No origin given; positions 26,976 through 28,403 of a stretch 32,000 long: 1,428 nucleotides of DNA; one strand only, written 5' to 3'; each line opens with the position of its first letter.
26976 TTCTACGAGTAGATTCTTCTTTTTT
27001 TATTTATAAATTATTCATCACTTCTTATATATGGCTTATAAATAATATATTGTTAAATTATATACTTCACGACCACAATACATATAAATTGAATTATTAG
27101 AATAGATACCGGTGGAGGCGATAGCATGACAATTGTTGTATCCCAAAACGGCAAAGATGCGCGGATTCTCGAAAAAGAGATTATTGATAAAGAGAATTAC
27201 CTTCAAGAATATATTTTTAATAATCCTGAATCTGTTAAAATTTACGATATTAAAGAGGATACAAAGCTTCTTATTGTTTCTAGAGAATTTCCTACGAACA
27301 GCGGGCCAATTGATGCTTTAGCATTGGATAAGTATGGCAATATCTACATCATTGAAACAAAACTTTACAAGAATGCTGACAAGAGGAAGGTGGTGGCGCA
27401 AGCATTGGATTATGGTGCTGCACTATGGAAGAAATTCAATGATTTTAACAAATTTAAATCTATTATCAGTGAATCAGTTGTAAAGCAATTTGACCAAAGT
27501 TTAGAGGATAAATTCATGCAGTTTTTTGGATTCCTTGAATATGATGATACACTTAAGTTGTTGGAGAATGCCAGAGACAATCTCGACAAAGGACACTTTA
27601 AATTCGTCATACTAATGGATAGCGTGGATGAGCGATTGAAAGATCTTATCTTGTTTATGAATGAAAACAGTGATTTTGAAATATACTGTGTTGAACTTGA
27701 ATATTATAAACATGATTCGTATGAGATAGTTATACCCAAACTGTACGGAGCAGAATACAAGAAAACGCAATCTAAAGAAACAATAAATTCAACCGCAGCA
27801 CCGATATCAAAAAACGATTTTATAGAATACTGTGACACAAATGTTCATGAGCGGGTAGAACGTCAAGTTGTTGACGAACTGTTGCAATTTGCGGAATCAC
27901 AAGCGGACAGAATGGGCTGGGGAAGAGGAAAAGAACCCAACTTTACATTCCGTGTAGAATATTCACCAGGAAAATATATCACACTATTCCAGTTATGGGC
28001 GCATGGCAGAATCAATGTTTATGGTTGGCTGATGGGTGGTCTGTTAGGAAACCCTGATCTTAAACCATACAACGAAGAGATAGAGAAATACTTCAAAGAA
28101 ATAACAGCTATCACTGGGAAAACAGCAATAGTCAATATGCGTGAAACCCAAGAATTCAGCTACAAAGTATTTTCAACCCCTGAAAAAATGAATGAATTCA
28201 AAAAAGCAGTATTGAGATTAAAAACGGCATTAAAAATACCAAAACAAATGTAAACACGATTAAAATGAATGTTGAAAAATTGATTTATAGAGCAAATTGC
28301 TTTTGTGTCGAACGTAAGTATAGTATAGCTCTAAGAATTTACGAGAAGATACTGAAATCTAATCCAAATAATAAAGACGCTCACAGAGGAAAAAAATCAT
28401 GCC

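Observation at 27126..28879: Low-GC two-gene module: PD-(D/E)XK nuclease with a novel C-terminal half plus a TPR protein, a candidate undescribed conflict/defence system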

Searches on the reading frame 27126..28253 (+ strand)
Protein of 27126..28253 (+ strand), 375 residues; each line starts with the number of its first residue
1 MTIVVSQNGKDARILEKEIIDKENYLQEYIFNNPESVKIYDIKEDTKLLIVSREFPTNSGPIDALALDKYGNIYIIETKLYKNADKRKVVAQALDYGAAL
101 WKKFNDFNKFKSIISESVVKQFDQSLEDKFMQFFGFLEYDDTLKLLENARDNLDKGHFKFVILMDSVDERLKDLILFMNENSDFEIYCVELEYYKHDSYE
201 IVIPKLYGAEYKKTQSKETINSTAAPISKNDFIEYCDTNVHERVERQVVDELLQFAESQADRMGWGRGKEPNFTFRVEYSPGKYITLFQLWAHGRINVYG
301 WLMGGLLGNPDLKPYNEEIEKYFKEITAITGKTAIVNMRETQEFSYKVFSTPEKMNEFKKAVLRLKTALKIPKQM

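Call 3: search_protein_families(library=pfam, proteins=[window:27126-28253:+], max_evalue=1)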
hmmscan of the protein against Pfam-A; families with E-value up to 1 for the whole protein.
window:27126-28253:+ (375 aa): 2 families
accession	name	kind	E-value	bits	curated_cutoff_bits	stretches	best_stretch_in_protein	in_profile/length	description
PF01939.22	NucS_C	-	0.00082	19.8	24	1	23-128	2-98/124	Endonuclease NucS C-terminal domain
PF08011.17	PDDEXK_9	-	0.029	14.8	25.5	1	50-91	21-65/105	PD-(D/E)XK nuclease superfamily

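Call 4: search_protein_families(library=padloc, proteins=[window:27126-28253:+], max_evalue=1)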
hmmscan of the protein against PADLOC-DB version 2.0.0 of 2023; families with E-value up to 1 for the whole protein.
window:27126-28253:+ (375 aa): 7 families
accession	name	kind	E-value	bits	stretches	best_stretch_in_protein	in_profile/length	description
PDLC04916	PDC-S11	-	9.8e-19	65.6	1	10-232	12-210/358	-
PDLC04915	PDC-S11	-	1.8e-14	51.8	1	46-201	43-187/379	-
PDLC04913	PDC-S11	-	2.4e-09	34.7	1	23-135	27-132/375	-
PDLC04909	PDC-S11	-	8.5e-05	20.3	1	47-199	44-186/347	-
PDLC04824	PDC-S02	-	0.00028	18.2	1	11-96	170-256/308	-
PDLC04946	PDC-S18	-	0.00029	17.9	1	51-108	62-119/365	-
PDLC04799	PDC-S02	-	0.00032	17.9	1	11-96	170-256/308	-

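Call 5: search_protein_families(library=ncbifam, proteins=[window:27126-28253:+], max_evalue=1)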
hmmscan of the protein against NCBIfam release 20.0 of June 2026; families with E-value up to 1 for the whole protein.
window:27126-28253:+ (375 aa): 2 families
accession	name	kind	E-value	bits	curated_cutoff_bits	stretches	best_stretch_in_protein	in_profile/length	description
NF003270.0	PRK04247.1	equivalog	1.8e-06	27.2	216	1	17-134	124-232/250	endonuclease NucS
NF002876.0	PRK03298.1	equivalog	0.0047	16.3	252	1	24-85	106-160/224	endonuclease NucS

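Call 6: find_homologous_proteins(query=window:27126-28253:+, max_evalue=0.001)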
Query window:27126-28253:+ (375 aa): 1994 proteins with E <= 0.001 among 5149 candidates; the best 120 are listed.
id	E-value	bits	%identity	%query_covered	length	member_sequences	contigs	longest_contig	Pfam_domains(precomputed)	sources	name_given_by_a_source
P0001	5.3e-248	840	100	100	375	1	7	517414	-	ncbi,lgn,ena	-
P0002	3.5e-89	317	46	98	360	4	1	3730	-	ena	-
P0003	1.4e-88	315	43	98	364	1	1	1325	-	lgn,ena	-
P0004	1.9e-88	315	46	99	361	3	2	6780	-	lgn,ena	-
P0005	2.5e-88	315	44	99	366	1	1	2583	-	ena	-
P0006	9.8e-87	309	44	98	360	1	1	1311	-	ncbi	-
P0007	2.1e-86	308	44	98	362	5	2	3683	-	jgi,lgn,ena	-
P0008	2.3e-86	308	47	86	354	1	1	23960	-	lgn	-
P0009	8.7e-85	303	49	81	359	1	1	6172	-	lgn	-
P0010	1.4e-84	302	48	79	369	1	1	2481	-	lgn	-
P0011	1.6e-84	302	49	81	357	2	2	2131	-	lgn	-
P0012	2.2e-84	302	48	88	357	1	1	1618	-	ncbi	-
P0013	3.9e-84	301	44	99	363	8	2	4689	-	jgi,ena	-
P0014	4.9e-84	300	49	81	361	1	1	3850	-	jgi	-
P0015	5.6e-84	300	47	81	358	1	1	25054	-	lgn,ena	-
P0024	3.8e-83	298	44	99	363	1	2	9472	-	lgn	-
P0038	9.6e-82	293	41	99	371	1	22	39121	-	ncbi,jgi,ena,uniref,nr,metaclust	ncbi:hypothetical protein A2W57_00775 [Candidatus Giovannonibacteria bacterium RIFCSPHIGHO2_02_43_16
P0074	1.9e-80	289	44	96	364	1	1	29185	-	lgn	-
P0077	2.0e-80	289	60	58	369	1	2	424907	-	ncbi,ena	-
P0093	6.4e-80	287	43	99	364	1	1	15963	-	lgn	-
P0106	1.5e-79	286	43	98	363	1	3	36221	-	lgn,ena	-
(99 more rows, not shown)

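Call 7: search_solved_structures(query=window:27126-28253:+, max_evalue=10, show_alignments=2)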
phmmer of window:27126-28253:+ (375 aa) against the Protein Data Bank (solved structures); distinct sequences matched with E-value up to 10: 11.
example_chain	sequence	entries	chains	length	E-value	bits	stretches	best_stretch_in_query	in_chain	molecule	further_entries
2vld_A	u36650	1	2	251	0.11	14.7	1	30-128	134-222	Endonuclease NucS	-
6zmp_A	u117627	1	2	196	1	11.5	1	276-331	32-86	N-terminal acetyltransferase-like protein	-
5tuy_A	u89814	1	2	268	1.9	10.6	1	166-197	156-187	Histone-lysine N-methyltransferase EHMT2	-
5jhn_A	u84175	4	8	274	2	10.6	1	166-197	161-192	Histone-lysine N-methyltransferase EHMT2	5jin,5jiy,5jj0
5vse_A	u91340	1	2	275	2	10.6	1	166-197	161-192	Histone-lysine N-methyltransferase EHMT2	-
5vsc_A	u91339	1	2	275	2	10.6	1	166-197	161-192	Histone-lysine N-methyltransferase EHMT2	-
2o8j_A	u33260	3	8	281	2.1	10.5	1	166-197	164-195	Histone-lysine N-methyltransferase, H3 lysine-9 specific 3 | Histone-lysine N-methyltransferase EHMT2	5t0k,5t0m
8vv8_A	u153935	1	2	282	2.1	10.5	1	166-197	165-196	Histone-lysine N-methyltransferase EHMT2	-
9yks_A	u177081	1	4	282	2.1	10.5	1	166-197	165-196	Histone-lysine N-methyltransferase EHMT2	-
3k5k_A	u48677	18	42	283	2.1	10.5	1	166-197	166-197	Histone-lysine N-methyltransferase, H3 lysine-9 specific 3 | Histone-lysine N-methyltransferase EHMT2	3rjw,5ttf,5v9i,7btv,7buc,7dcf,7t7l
4nvq_A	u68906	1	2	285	2.1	10.5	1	166-197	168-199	Histone-lysine N-methyltransferase EHMT2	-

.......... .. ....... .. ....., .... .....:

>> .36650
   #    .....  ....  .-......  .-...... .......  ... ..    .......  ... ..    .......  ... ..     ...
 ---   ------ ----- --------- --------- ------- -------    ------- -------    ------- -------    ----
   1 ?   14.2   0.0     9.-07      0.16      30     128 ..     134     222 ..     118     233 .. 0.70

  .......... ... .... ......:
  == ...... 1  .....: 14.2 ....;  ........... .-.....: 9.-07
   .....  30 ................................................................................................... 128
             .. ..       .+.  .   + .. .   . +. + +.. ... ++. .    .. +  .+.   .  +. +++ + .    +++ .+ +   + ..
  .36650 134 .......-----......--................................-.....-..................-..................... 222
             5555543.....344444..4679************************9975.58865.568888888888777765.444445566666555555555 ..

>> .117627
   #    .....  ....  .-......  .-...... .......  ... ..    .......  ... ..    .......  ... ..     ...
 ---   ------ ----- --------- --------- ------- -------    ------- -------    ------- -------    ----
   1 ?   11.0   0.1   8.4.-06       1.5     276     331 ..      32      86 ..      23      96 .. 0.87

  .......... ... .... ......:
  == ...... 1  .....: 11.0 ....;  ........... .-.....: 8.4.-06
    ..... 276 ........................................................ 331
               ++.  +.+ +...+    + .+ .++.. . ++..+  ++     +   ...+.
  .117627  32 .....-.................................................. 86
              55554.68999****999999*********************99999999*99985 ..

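Call 9: find_encoding_contigs(protein=P0001, flank=10000, max_places=6)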
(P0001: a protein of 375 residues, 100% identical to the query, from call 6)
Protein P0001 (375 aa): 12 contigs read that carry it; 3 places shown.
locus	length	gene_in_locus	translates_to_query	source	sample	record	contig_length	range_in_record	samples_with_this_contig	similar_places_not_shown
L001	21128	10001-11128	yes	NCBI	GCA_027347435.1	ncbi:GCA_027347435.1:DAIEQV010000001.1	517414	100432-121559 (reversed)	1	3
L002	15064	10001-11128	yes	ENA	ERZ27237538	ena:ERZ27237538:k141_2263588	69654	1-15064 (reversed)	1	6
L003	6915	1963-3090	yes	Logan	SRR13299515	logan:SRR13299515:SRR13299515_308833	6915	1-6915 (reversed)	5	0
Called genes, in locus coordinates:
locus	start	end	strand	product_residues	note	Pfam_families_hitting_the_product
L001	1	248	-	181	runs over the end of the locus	PF01931:NTPase_I-T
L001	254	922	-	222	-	-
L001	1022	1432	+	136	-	-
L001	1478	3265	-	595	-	PF00664:ABC_membrane, PF00005:ABC_tran, PF13175:AAA_15 (faint), PF02463:SMC_N (weak)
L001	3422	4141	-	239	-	-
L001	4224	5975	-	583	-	PF04675:DNA_ligase_A_N, PF01068:DNA_ligase_A_M, PF04679:DNA_ligase_A_C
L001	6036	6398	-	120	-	-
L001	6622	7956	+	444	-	PF01595:CNNM, PF00571:CBS (weak), PF03471:CorC_HlyC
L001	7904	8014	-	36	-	-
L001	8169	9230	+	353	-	PF13191:AAA_16, PF00931:NB-ARC (weak), PF01637:ATPase_2 (weak), PF00004:AAA (weak), PF05729:NACHT, PF07728:AAA_5 (weak), PF13401:AAA_22, PF22703:Cdc6_lid, +2 more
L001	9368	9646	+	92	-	-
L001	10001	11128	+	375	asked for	-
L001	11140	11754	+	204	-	PF00515:TPR_1 (faint), PF07719:TPR_2 (faint), PF12895:ANAPC3 (faint), PF13174:TPR_6 (faint), PF13428:TPR_14 (faint), PF13371:TPR_9 (faint), PF13181:TPR_8 (faint), PF13432:TPR_16 (faint), +2 more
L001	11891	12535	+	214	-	PF01300:Sua5_yciO_yrdC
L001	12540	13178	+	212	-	PF00149:Metallophos, PF12850:Metallophos_2, PF14582:Metallophos_3 (faint)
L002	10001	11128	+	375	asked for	-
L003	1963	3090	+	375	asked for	-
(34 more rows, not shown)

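Call 12: find_related_loci(query=A1, collection=genome_contigs, flank=6000)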
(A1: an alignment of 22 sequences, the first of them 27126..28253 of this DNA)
Query A1 (375 aa) in genome_contigs; peptide patterns used: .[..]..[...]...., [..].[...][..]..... (x = any residue, [..] = any of these).
520 stretches matched a pattern; 483 encode a relative of the query (tblastn E <= 1e-3); the best 80 are kept; 80 distinct loci.
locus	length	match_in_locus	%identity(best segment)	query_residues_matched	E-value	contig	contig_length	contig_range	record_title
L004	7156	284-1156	50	1-296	1e-88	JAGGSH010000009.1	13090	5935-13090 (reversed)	MAG: bacterium isolate AUK017 PB_MANV_017_c_000000000475, whole genome shotgun sequence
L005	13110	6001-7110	40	1-370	3e-86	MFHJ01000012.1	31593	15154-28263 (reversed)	MAG: Candidatus Giovannonibacteria bacterium RIFCSPHIGHO2_02_43_16 rifcsphigho2_02_sub10_scaffold_172, whole genome shot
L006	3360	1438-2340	49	1-302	2e-87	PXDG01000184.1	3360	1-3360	MAG: Parcubacteria group bacterium isolate T3Sed10_326m T3-Sed10-C87422, whole genome shotgun sequence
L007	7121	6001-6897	47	1-302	5e-85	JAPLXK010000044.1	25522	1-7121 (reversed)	MAG: Candidatus Nealsonbacteria bacterium isolate LacPavin_0920_SED2_MAG_39_9 LacPavin_0920_SED2_scaffold_7331, whole ge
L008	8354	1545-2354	51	1-274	6e-85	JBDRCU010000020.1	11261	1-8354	MAG: Parcubacteria group bacterium isolate MEGAHIT-group-1.202 k141_13455182, whole genome shotgun sequence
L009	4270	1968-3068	43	1-370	2e-84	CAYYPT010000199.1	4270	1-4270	MAG TPA_asm: uncultured bacterium isolate binchicken_co184_744 genome assembly, contig: NODE_45265_length_4270_cov_7.423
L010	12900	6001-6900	48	1-303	6e-84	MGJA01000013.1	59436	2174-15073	MAG: Candidatus Yanofskybacteria bacterium RIFCSPHIGHO2_01_FULL_41_21 rifcsphigho2_01_scaffold_675, whole genome shotgun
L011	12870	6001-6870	49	1-296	1e-83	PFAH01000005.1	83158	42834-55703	MAG: Candidatus Colwellbacteria bacterium CG10_big_fil_rev_8_21_14_0_10_42_22 CG10_8_21_14_0.10_scaffold_136_c, whole ge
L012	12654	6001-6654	60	1-219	1e-83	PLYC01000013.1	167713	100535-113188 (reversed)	MAG: Candidatus Doudnabacteria bacterium isolate palsa_1336 73.20120700_P3D.308_contig_10982, whole genome shotgun seque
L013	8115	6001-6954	46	1-323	8e-84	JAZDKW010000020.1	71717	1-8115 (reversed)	MAG: Patescibacteria group bacterium isolate MEGAHIT-group-0.554 k141_4737070, whole genome shotgun sequence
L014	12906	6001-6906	45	1-304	1e-83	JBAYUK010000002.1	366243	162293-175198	MAG: Patescibacteria group bacterium isolate SO_2016_LW3_33 scaffold00018_LW162_2016, whole genome shotgun sequence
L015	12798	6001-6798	51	1-268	3e-83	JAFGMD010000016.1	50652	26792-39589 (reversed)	MAG: Candidatus Falkowbacteria bacterium isolate Zod_Metabat.442 k87_5733366, whole genome shotgun sequence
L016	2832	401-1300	46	1-302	8e-85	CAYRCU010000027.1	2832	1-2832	MAG TPA_asm: uncultured Gammaproteobacteria bacterium isolate SRP338002_co1_166 genome assembly, contig: NODE_32871_leng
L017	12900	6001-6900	47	1-302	8e-83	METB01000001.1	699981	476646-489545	MAG: candidate division Kazan bacterium RIFCSPHIGHO2_01_FULL_44_14 RIFCSPHIGHO2_01_FULL_KAZAN_44_14, whole genome shotgu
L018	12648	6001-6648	61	1-217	7e-83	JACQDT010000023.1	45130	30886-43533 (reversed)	MAG: Candidatus Azambacteria bacterium isolate NC_groundwater_1002_Pr1_S-0.65um_50_11 Montesol18_Sp65_coassembly_scaffol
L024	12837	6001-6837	49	1-285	2e-81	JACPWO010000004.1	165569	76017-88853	MAG: Candidatus Andersenbacteria bacterium isolate NC_groundwater_813_Pr1_B-0.1um_46_36 Montesol18_Bp1_scaffold_1812318,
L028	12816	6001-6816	48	1-274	4e-81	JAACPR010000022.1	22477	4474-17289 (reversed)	MAG: Candidatus Parcubacteria bacterium isolate CG_2015-02_34_13 CG_2015-02_curated_scaffold_1679, whole genome shotgun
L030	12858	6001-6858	48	8-297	5e-81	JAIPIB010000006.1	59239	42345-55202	MAG: Candidatus Paceibacterota bacterium isolate Tobar12.5m-G43 Tobar12-5m-C392, whole genome shotgun sequence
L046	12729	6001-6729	54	1-246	2e-79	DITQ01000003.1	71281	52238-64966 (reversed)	MAG TPA_asm: Candidatus Pacebacteria bacterium UBA6180 UBA6180_contig_1427, whole genome shotgun sequence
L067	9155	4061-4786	53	1-245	2e-78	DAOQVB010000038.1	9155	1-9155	MAG TPA_asm: Candidatus Woesebacteria bacterium isolate AMR_MDS_1099 NODE_8441_length_9155_cov_3.985604, whole genome sh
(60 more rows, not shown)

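Call 21: predict_structure(alignment_id=A1)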
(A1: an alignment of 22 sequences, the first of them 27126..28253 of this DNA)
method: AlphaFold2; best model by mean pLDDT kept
length: 375 residues; sequences in the alignment: 22
mean_pLDDT: 73.8   pTM: 0.48
mean pLDDT of the five models: 73.8, 72.3, 72.0, 71.6, 71.6
residues with pLDDT >= 90: 93; 70-90: 153; 50-70: 69; < 50: 60
segments of 3 or more residues with pLDDT < 50: 1-18, 21-26, 32-44, 194-196, 198-202, 213-223
pLDDT, mean of each block of 10 residues (from residue 1): 31 42 49 40 56 76 82 77 60 76 79 86 86 82 89 84 70 71 70 48 55 39 67 92 91 97 87 92 91 86 62 85 92 67 88 95 94 64
secondary structure, 60 per line:
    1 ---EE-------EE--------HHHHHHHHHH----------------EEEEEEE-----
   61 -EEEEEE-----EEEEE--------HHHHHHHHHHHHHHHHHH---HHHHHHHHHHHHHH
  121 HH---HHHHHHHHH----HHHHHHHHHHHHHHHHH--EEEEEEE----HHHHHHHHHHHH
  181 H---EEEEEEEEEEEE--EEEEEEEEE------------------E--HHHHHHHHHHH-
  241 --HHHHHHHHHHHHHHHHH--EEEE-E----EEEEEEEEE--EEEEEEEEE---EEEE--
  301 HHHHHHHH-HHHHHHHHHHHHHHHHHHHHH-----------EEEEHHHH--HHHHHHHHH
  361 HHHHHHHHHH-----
elements in order: H23-32 E49-55 E62-67 E73-77 H86-103 H107-122 H126-134 H139-155 E158-164 H169-181 E185-196 E199-207 H229-239 H243-259 E262-265 E272-280 E283-291 E295-298 H301-308 H310-330 E342-345 H346-349 H352-370

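Call 23: search_protein_families(library=pfam, proteins=[L046:1611-2996:+, L046:2987-3736:+, L046:3729-4154:+, L046:4132-5691:+, L046:5675-5887:-, L046:7086-7826:-, L046:8024-8266:+, L046:8244-9554:+, L067:5366-5776:+, L067:5780-6697:+], max_evalue=0.01)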
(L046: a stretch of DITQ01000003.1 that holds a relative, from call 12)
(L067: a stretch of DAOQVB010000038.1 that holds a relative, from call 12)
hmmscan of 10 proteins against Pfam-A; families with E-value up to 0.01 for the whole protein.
L046:1611-2996:+ (461 aa): 2 families
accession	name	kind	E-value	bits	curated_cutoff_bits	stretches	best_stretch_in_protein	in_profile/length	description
PF01555.25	N6_N4_Mtase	-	6.5e-26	92.1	26.7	1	225-445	1-219/221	DNA methylase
PF02195.25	ParB_N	-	1.7e-08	34.8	26.3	1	45-117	3-76/95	ParB N-terminal domain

L046:2987-3736:+ (249 aa): 1 family
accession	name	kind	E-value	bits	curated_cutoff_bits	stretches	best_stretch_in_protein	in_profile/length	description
PF01555.25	N6_N4_Mtase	-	7.8e-32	111.4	26.7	1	41-229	6-219/221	DNA methylase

L046:3729-4154:+ (141 aa): 3 families
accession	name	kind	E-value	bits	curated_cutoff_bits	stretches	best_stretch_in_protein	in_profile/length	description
PF13022.12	HTH_Tnp_1_2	-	1.3e-08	35.4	27.9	1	21-112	25-114/122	Helix-turn-helix of insertion element transposase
PF20901.3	Sf6_terminase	-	0.0009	19.7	27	0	26-66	20-60/106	Bacteriophage Sf6, terminase small subunit-like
PF07374.17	DUF1492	-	0.0033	18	21.5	0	19-46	68-94/100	Protein of unknown function (DUF1492)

L046:4132-5691:+ (519 aa): 1 family
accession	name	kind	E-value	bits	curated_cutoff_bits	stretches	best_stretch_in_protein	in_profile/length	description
PF05729.18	NACHT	-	0.0007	19.9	26.7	0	71-195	10-108/167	NACHT domain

L046:5675-5887:- (70 aa): 5 families
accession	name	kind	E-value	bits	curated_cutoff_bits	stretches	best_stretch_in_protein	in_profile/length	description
PF01381.28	HTH_3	-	2.2e-15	56.9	23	1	16-69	2-55/55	Helix-turn-helix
PF13560.12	HTH_31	-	1.9e-12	47.7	27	1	11-65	2-57/64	Helix-turn-helix domain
PF12844.13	HTH_19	-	1e-06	29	30.2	1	12-69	1-58/64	Helix-turn-helix domain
PF13443.12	HTH_26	-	4.5e-05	24.1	22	1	18-69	5-57/63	Cro/C1-type HTH DNA-binding domain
PF13413.12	HTH_25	-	0.005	17.1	24.6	0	16-47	3-34/62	Helix-turn-helix domain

L046:7086-7826:- (246 aa): 0 families

L046:8024-8266:+ (80 aa): 0 families

L046:8244-9554:+ (436 aa): 3 families
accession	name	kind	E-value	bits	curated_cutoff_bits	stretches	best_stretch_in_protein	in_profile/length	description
PF00239.26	Resolvase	-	4.9e-21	75.8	23.3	1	13-157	3-143/145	Resolvase, N terminal domain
PF07508.19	Recombinase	-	7.1e-17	62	21.1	1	184-268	2-99/102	Recombinase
PF13408.12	Zn_ribbon_recom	-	1e-07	32.6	25.3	1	281-344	1-58/58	Recombinase zinc beta ribbon domain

L067:5366-5776:+ (136 aa): 0 families

L067:5780-6697:+ (305 aa): 2 families
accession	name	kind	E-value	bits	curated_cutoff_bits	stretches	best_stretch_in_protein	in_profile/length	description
PF24644.1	DUF7638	-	6.3e-36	123.1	27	1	14-116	3-106/106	Domain of unknown function (DUF7638)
PF24645.1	DUF7639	-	3.1e-17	62.8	27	1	117-174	1-58/92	Domain of unknown function (DUF7639)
